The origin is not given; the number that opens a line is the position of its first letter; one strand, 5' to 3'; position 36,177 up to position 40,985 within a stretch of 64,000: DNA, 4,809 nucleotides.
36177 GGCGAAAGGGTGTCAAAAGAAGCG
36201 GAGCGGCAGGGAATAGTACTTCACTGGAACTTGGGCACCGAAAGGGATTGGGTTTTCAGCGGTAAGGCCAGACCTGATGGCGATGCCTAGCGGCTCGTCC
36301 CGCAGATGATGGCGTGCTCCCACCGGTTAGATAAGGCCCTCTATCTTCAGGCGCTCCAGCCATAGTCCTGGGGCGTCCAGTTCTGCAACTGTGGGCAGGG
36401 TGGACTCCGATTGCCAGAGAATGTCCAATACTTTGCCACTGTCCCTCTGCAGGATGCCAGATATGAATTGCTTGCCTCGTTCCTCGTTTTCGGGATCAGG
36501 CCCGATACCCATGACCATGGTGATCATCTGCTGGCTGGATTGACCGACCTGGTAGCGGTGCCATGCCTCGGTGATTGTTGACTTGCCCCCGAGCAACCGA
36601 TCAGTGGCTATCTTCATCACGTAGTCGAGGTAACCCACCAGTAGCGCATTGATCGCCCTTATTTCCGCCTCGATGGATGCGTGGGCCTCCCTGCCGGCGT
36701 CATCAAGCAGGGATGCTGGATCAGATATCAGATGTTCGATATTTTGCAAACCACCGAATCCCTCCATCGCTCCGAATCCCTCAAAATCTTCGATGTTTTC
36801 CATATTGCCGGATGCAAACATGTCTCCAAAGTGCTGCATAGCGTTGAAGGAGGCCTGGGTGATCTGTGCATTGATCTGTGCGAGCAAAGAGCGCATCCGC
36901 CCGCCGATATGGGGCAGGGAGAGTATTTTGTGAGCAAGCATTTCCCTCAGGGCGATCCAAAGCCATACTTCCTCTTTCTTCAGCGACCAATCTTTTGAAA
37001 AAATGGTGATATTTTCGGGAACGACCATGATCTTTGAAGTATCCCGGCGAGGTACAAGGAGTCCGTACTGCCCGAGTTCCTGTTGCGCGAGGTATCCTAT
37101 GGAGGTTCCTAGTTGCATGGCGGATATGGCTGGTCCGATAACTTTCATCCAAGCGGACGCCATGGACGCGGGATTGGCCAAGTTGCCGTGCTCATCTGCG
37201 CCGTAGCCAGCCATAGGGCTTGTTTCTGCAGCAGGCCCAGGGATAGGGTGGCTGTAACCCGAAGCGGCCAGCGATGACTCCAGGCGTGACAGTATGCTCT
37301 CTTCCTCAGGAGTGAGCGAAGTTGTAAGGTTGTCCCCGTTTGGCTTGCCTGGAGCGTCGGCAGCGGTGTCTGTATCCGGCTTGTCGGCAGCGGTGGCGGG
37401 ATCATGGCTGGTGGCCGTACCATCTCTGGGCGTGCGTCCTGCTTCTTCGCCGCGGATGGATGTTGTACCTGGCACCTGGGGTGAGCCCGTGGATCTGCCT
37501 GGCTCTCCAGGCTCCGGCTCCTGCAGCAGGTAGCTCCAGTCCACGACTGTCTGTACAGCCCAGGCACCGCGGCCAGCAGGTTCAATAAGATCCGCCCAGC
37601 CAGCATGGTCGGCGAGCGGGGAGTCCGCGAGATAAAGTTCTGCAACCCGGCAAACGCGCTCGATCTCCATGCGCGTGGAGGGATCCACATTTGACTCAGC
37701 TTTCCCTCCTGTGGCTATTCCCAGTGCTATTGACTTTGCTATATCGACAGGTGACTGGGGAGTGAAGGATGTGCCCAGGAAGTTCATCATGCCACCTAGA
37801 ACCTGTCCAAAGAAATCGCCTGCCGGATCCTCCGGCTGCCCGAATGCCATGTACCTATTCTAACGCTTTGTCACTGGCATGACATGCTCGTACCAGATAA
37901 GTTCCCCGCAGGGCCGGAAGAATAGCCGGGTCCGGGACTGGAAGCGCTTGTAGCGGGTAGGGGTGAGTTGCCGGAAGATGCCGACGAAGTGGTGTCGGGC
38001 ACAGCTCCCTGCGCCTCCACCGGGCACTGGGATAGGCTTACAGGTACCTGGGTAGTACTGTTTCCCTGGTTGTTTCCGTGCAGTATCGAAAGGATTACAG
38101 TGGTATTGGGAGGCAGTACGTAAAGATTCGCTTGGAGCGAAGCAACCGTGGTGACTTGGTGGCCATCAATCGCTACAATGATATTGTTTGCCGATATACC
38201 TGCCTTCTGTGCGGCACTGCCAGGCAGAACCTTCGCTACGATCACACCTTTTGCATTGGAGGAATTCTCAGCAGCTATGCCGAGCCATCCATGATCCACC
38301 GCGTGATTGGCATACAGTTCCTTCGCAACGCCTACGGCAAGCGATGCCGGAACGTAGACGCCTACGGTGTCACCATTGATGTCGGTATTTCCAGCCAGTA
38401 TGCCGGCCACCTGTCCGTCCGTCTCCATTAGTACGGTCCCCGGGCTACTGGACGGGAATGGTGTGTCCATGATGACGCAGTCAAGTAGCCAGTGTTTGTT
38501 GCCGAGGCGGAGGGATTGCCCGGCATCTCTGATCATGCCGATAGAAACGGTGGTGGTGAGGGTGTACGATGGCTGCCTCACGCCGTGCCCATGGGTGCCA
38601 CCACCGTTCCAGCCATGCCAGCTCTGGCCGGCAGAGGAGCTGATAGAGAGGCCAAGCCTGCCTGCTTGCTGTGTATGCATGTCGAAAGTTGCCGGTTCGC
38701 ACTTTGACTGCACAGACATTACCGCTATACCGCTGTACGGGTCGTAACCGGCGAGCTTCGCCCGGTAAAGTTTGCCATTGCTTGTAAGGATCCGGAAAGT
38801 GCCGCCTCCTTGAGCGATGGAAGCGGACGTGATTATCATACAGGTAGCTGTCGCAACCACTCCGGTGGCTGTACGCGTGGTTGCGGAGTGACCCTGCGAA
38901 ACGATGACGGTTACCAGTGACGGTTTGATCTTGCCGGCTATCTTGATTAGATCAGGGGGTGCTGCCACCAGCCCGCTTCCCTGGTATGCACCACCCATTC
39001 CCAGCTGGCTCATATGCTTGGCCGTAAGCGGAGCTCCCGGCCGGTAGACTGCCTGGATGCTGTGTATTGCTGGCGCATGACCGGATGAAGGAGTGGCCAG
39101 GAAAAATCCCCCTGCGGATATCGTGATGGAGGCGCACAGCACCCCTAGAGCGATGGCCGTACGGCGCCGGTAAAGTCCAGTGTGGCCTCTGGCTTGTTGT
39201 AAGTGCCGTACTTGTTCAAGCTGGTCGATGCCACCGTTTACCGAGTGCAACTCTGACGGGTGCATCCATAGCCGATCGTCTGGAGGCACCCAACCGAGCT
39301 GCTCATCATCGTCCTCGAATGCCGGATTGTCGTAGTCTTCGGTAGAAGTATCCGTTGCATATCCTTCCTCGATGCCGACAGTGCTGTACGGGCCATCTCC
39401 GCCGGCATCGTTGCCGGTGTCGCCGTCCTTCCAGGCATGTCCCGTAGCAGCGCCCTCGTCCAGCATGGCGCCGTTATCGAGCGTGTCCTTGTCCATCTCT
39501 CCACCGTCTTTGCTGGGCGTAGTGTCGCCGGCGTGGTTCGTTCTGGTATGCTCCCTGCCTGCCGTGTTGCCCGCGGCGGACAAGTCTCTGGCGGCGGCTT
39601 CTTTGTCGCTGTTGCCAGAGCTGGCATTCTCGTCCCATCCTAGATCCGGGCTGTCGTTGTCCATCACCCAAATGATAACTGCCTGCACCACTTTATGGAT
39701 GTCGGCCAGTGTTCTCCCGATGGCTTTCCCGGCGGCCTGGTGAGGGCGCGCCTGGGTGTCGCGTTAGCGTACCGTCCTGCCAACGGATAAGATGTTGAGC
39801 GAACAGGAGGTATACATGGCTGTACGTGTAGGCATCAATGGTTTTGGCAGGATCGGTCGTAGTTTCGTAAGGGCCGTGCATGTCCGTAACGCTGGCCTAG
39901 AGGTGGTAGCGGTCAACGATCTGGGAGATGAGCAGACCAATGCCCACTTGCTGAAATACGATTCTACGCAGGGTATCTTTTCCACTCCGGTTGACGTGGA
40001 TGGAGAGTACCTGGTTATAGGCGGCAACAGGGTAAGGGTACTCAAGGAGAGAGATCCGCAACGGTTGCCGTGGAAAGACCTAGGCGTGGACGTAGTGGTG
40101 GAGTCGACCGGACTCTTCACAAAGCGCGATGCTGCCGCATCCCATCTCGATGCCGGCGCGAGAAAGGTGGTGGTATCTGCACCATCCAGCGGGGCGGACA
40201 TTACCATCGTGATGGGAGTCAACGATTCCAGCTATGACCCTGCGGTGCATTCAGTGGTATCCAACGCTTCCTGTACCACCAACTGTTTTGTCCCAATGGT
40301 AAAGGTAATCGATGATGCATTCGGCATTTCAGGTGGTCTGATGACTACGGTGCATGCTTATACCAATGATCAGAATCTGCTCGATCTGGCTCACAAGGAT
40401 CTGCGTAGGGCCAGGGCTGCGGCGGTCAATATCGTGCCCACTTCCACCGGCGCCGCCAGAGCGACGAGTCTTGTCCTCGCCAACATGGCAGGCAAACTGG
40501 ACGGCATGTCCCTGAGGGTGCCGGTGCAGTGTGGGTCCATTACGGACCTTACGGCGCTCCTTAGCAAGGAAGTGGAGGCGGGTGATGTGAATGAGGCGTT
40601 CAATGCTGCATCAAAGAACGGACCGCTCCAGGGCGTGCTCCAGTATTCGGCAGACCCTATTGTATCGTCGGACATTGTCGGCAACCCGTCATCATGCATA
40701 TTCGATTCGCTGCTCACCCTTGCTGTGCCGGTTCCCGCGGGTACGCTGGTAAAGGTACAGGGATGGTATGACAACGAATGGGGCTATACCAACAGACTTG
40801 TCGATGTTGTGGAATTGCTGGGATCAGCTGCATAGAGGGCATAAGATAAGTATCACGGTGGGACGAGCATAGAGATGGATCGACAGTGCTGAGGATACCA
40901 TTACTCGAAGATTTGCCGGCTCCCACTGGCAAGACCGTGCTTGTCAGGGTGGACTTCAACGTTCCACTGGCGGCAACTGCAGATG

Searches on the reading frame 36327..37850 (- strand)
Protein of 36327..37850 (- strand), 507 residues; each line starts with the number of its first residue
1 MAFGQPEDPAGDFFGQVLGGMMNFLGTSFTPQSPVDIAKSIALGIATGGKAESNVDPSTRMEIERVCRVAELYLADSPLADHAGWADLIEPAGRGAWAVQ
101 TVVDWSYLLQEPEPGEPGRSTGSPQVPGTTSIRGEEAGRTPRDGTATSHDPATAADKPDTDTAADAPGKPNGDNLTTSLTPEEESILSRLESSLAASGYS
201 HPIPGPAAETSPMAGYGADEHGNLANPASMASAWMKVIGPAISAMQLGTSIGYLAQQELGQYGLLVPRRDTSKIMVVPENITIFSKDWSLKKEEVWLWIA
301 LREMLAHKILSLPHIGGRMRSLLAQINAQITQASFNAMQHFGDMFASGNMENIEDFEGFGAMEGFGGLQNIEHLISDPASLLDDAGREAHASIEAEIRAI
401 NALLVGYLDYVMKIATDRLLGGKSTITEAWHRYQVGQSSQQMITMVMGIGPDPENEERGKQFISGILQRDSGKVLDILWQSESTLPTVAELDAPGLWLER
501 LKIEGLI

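Call 45: search_protein_families(library=pfam, proteins=[window:36327-37850:-], max_evalue=0.00001)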
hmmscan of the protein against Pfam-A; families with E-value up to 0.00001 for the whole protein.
window:36327-37850:- (507 aa): 1 family
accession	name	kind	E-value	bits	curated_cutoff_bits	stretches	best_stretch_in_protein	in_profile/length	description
PF10103.15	Zincin_2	-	3.8e-34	118.9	25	1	223-497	88-343/344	Zincin-like metallopeptidase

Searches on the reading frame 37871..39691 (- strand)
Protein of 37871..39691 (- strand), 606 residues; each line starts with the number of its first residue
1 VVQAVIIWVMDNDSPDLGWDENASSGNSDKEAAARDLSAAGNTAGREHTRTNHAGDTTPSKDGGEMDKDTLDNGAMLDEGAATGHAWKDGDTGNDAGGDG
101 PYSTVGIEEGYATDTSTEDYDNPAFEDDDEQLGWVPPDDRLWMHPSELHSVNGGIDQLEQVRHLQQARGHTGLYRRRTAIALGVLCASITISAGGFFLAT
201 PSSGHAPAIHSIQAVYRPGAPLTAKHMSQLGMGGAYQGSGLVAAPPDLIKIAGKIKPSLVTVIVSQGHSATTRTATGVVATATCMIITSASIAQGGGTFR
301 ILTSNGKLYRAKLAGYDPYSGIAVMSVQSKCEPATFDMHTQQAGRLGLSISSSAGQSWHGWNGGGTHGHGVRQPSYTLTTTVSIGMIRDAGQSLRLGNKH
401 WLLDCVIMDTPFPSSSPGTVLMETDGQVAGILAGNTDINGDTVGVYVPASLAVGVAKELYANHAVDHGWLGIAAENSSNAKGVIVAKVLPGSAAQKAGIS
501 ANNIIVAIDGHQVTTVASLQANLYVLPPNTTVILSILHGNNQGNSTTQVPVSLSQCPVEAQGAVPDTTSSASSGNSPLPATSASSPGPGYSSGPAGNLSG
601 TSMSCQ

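Call 45: search_protein_families(library=pfam, proteins=[window:37871-39691:-], max_evalue=0.00001)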
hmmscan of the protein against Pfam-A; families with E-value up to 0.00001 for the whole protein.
window:37871-39691:- (606 aa): 3 families
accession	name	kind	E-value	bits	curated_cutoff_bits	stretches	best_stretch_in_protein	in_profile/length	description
PF13180.12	PDZ_2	-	3.7e-12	46.8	27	1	469-547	2-78/80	PDZ domain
PF00595.29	PDZ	-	5e-10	40.1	23.2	1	467-536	9-80/81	PDZ domain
PF17820.7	PDZ_6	-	1.4e-07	31.6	27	1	484-534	1-50/54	PDZ domain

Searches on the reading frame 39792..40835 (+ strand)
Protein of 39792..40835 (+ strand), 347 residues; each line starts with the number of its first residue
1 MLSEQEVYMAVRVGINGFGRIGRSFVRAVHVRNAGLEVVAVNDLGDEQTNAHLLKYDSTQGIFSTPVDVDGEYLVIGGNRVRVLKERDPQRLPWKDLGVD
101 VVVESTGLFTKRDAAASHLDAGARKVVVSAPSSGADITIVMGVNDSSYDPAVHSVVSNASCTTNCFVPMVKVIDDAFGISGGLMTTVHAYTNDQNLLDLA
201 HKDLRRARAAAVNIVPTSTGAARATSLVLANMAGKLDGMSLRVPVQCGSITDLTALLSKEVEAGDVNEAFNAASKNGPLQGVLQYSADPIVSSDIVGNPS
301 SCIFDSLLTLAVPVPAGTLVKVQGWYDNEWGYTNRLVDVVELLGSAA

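Call 45: search_protein_families(library=pfam, proteins=[window:39792-40835:+], max_evalue=0.00001)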
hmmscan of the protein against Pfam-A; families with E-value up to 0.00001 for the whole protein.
window:39792-40835:+ (347 aa): 2 families
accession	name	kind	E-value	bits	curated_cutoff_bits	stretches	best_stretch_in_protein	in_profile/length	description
PF02800.25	Gp_dh_C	-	4.8e-56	189.1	24.4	1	167-326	2-158/158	Glyceraldehyde 3-phosphate dehydrogenase, C-terminal domain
PF00044.30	Gp_dh_N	-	1.2e-37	128.6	31.7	1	11-111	1-100/101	Glyceraldehyde 3-phosphate dehydrogenase, NAD binding domain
